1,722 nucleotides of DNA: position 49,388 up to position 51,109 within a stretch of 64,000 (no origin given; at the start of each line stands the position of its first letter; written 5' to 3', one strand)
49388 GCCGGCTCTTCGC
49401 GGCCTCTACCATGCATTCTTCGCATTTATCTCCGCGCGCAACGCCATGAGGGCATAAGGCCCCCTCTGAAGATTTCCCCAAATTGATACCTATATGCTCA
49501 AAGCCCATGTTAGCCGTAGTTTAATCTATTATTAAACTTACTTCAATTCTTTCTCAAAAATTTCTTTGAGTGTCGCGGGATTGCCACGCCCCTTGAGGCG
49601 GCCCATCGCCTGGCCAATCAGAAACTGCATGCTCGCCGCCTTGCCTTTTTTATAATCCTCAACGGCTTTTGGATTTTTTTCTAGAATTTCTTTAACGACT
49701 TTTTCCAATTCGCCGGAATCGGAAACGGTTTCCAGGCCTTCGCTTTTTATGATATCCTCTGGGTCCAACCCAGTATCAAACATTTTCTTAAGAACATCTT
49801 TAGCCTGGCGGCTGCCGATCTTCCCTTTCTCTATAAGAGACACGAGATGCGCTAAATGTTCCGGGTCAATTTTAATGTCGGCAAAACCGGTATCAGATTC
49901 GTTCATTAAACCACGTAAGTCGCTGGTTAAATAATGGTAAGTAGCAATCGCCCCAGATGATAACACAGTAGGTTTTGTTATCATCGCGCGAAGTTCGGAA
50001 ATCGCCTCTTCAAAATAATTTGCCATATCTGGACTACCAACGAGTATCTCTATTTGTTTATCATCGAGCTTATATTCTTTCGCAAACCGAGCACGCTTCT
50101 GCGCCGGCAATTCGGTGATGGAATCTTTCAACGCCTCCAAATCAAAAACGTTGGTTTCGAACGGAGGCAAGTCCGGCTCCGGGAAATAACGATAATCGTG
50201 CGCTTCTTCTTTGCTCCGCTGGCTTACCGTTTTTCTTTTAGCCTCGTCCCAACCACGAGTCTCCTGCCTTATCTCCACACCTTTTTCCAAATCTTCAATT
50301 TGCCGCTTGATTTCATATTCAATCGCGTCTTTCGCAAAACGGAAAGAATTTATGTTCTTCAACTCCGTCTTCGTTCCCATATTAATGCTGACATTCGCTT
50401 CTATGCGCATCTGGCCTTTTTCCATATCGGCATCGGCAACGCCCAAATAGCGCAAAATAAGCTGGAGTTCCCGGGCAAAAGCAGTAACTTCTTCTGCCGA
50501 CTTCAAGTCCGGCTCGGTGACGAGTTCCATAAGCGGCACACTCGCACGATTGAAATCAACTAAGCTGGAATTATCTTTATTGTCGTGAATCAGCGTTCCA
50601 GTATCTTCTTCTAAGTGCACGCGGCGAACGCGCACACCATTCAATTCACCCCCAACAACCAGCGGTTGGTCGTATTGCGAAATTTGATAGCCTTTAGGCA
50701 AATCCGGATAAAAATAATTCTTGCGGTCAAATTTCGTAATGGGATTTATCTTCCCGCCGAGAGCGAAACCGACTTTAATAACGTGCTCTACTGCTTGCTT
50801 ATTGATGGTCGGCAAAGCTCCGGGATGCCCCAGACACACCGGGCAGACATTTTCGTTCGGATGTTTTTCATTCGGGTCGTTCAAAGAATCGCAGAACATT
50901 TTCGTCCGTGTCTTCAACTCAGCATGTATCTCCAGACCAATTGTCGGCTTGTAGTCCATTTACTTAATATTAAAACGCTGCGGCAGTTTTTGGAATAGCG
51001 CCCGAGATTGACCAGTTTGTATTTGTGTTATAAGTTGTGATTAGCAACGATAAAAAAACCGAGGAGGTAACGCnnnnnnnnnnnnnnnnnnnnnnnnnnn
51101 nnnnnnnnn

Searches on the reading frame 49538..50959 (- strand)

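Call 56: search_protein_families(library=pfam, proteins=[window:49538-50959:-], max_evalue=0.001)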
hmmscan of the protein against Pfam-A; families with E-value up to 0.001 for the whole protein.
window:49538-50959:- (473 aa): 2 families
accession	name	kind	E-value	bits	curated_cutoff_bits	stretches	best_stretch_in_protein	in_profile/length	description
PF02934.20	GatB_N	-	1.3e-106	356.3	23.4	1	6-268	2-270/277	GatB/GatE catalytic domain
PF02637.23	GatB_Yqey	-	8.5e-40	136.5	27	1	342-472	18-148/148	GatB domain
